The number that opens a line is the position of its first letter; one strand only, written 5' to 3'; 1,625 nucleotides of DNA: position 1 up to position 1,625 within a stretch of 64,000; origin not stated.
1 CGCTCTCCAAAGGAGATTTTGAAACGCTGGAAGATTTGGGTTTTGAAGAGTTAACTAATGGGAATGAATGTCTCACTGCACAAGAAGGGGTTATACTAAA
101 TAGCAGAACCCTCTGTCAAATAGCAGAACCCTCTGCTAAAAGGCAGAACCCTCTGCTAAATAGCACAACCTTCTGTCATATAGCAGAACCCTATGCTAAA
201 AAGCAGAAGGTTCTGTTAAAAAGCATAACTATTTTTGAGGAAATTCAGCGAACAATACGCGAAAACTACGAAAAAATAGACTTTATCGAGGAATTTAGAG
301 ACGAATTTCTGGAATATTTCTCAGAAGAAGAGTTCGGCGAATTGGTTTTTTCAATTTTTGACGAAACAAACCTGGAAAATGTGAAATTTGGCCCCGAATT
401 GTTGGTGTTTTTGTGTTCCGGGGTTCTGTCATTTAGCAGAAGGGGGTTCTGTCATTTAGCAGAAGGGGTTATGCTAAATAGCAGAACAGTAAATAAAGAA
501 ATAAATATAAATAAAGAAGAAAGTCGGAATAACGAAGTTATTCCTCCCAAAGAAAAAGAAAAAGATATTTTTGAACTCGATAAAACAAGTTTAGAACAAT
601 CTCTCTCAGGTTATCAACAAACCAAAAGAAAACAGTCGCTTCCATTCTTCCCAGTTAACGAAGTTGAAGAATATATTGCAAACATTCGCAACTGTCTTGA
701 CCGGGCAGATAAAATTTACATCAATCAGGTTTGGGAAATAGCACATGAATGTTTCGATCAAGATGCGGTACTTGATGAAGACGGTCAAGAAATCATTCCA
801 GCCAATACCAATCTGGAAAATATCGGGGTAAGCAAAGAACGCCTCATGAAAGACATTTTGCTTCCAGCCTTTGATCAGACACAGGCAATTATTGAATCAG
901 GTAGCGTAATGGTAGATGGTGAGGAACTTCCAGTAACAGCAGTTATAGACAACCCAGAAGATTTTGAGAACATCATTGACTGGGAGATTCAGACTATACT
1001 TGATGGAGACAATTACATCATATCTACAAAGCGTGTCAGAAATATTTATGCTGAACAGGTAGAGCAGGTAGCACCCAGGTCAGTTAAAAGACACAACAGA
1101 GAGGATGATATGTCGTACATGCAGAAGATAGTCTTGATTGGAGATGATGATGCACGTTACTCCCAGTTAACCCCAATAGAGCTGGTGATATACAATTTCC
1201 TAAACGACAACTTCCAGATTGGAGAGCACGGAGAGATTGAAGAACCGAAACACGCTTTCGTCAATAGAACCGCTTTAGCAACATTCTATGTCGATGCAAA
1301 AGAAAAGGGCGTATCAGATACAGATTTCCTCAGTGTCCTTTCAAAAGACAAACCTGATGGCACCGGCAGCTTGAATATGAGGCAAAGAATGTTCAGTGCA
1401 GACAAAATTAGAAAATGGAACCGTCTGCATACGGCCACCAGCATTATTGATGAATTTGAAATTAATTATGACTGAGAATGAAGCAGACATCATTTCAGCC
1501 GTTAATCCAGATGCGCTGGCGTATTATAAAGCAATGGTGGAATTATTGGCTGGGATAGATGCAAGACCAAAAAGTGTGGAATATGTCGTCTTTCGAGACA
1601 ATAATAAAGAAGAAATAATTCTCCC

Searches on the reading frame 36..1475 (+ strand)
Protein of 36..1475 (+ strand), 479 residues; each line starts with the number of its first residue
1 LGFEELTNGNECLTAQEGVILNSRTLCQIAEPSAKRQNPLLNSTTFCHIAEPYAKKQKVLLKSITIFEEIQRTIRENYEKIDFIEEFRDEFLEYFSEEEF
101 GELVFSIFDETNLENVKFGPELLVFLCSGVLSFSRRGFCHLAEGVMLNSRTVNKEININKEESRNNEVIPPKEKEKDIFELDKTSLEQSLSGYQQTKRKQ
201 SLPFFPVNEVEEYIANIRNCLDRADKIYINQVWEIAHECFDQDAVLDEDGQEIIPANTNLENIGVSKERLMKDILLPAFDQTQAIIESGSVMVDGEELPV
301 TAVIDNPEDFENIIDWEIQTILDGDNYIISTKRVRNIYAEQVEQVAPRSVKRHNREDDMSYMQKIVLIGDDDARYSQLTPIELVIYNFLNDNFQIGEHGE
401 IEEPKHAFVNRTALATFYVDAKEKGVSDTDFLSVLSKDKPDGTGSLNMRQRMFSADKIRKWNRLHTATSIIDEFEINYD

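Call 13: search_protein_families(library=phrogs, proteins=[window:36-1475:+], max_evalue=0.01)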
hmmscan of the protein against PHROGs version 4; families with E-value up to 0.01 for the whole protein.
window:36-1475:+ (479 aa): 0 families

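Call 14: search_protein_families(library=pfam, proteins=[window:36-1475:+], max_evalue=0.01)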
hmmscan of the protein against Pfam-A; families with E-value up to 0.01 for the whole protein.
window:36-1475:+ (479 aa): 0 families
